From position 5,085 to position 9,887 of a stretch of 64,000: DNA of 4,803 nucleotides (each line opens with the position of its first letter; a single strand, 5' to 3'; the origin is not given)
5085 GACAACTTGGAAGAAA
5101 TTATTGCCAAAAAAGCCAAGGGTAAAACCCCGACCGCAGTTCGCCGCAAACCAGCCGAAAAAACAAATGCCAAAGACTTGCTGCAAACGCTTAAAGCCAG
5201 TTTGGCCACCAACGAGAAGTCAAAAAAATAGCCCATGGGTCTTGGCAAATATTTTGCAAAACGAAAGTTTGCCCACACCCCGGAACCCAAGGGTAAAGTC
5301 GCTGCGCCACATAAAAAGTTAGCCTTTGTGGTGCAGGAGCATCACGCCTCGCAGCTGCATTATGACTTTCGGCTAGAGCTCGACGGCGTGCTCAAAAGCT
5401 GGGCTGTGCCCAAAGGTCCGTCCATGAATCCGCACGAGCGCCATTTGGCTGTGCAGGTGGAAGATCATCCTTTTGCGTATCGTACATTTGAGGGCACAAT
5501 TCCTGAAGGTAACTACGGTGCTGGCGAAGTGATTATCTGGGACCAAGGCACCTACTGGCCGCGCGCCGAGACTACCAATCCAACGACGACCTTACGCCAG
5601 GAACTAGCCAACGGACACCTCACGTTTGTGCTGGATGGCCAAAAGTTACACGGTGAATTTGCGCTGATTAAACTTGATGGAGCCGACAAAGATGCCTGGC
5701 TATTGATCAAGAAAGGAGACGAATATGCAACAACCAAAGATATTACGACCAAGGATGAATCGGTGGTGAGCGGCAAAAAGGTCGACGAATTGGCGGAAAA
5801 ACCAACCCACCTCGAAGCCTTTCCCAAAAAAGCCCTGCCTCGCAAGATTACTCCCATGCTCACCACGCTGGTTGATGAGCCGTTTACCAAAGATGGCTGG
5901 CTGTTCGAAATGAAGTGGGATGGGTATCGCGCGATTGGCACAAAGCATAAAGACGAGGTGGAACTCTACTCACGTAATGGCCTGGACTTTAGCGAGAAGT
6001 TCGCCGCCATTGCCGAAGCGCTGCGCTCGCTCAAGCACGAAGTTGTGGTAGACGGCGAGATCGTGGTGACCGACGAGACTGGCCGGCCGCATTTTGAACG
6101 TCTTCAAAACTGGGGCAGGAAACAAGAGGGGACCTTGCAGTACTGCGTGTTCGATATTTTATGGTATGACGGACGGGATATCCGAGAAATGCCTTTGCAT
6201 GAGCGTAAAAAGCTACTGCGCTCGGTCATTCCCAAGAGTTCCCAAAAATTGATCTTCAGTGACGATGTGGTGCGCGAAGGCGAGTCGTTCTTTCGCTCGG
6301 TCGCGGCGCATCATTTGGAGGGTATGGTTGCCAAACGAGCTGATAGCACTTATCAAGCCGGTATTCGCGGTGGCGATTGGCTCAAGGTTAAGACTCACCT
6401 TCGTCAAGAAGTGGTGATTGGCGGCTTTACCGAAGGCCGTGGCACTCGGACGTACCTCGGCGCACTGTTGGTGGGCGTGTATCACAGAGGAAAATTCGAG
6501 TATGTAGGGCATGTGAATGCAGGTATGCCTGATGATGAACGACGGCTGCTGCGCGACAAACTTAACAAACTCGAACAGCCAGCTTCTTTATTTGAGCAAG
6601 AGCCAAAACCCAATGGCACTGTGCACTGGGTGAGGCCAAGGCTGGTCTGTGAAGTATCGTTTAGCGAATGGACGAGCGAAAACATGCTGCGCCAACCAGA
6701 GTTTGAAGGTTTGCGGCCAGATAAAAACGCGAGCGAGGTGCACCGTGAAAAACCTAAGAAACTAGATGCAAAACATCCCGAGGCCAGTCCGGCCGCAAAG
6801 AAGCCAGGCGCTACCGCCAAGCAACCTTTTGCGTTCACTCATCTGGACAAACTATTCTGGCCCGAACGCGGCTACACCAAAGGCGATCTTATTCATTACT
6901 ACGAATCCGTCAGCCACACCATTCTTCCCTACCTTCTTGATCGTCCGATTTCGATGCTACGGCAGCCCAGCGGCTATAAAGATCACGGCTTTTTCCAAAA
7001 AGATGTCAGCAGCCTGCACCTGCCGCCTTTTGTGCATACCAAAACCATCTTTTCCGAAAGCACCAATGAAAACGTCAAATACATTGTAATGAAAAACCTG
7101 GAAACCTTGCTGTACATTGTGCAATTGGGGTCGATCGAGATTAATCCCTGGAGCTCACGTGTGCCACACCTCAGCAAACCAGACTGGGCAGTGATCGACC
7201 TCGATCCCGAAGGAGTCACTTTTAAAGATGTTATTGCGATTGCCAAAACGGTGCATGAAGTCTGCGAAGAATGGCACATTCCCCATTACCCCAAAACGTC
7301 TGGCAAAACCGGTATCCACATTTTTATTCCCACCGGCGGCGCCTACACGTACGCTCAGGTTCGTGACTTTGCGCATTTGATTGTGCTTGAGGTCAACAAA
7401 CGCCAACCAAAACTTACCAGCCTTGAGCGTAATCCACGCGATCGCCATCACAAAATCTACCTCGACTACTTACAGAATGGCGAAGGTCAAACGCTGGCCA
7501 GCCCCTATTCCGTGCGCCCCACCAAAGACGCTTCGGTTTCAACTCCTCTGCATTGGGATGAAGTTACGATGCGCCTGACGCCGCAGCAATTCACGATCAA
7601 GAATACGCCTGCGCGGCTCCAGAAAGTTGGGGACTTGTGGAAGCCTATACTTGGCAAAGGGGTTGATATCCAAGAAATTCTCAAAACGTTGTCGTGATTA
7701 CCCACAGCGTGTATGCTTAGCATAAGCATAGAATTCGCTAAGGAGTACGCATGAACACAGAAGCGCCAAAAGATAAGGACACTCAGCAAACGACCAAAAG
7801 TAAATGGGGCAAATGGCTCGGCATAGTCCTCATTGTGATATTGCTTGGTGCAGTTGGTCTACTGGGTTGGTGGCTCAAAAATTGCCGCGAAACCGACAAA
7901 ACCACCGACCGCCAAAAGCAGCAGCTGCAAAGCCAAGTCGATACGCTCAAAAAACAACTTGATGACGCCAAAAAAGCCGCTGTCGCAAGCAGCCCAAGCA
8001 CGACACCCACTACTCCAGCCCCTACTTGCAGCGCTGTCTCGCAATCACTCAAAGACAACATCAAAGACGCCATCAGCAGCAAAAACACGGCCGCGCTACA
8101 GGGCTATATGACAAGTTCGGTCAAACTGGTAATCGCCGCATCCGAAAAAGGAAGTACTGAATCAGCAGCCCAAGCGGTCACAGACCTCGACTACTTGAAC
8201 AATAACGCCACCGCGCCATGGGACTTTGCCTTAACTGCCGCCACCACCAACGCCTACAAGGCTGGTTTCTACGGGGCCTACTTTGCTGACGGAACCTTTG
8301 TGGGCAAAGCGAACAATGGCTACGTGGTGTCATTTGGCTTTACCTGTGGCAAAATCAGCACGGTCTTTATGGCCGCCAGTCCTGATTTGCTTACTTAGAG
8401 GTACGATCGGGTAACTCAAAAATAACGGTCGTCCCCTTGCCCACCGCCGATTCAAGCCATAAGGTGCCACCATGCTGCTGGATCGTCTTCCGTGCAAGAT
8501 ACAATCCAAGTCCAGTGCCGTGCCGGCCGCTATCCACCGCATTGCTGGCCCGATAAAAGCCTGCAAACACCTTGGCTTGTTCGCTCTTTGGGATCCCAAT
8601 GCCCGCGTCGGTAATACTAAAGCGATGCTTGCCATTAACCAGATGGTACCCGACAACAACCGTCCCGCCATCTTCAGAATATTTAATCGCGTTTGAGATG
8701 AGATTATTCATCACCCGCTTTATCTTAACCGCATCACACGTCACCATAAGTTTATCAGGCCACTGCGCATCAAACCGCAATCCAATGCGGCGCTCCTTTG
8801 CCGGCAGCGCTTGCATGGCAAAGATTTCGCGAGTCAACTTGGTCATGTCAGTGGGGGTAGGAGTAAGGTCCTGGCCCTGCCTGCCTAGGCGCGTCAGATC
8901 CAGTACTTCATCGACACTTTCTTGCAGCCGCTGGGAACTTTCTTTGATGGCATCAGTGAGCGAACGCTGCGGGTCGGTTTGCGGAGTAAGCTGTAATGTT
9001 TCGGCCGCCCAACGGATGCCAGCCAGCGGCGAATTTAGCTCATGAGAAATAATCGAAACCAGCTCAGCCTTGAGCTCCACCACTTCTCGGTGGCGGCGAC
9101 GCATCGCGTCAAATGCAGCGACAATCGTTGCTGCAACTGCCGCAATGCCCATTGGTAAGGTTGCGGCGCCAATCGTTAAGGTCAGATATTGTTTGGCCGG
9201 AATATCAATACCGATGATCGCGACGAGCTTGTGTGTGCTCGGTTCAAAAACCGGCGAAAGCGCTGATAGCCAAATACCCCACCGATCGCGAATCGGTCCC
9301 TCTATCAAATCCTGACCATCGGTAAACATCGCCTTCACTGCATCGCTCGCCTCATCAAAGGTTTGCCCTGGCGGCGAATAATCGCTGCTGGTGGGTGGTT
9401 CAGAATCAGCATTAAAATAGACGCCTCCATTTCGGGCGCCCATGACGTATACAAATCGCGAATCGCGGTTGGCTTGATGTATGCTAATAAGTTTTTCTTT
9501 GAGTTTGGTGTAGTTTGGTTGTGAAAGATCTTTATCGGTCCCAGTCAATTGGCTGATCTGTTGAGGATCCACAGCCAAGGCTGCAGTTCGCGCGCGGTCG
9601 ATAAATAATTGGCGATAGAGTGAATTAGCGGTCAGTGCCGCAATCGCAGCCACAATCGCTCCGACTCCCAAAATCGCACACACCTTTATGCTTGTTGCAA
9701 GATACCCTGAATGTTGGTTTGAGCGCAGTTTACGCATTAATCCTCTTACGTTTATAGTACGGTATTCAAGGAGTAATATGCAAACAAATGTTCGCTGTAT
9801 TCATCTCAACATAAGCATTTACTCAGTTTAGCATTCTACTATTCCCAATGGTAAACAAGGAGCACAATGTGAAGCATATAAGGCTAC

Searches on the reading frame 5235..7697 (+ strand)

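Call 57: search_protein_families(library=pfam, proteins=[window:5235-7697:+], max_evalue=0.001)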
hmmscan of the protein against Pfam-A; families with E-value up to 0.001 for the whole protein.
window:5235-7697:+ (820 aa): 6 families
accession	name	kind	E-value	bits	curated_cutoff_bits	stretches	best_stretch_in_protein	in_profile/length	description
PF21686.3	LigD_Prim-Pol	-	9.3e-83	278.1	27.4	1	548-802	1-254/254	LigD, primase-polymerase domain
PF13298.12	LigD_N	-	7.5e-44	148.7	31.1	1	34-146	1-107/107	DNA Ligase D 3'-phosphoesterase domain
PF01068.26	DNA_ligase_A_M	-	4.4e-36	124.9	26.2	1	217-386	17-204/204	ATP dependent DNA ligase domain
PF04679.21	DNA_ligase_A_C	-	3.1e-27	95.3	27.5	1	405-497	2-94/94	ATP dependent DNA ligase C terminal region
PF09414.15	RNA_ligase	-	0.00022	21.8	27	1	222-386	3-171/171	RNA ligase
PF01331.24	mRNA_cap_enzyme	-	0.00096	19.5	29.6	0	251-334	56-123/194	mRNA capping enzyme, catalytic domain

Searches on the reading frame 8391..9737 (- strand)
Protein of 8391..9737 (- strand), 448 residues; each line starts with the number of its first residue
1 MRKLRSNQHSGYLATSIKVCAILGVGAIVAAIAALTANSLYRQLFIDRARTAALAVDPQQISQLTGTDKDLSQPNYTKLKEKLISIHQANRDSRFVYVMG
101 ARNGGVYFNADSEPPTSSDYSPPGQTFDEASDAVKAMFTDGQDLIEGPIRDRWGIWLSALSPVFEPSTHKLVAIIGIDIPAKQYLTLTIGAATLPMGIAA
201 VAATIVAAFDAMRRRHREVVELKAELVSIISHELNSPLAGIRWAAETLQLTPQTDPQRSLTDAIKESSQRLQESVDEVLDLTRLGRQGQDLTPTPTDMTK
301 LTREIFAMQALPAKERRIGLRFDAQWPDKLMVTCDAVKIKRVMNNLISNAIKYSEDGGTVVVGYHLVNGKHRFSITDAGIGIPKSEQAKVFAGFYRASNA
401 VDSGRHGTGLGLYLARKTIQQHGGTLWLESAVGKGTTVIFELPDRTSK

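Call 57: search_protein_families(library=pfam, proteins=[window:8391-9737:-], max_evalue=0.001)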
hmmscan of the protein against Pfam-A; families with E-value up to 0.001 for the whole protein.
window:8391-9737:- (448 aa): 2 families
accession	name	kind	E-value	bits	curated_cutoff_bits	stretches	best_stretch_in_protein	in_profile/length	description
PF02518.31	HATPase_c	-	4.4e-28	98.4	26.4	1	335-445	2-110/111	Histidine kinase-, DNA gyrase B-, and HSP90-like ATPase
PF00512.31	HisKA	-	4.6e-15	55.8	26.9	1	223-285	2-64/66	His Kinase A (phospho-acceptor) domain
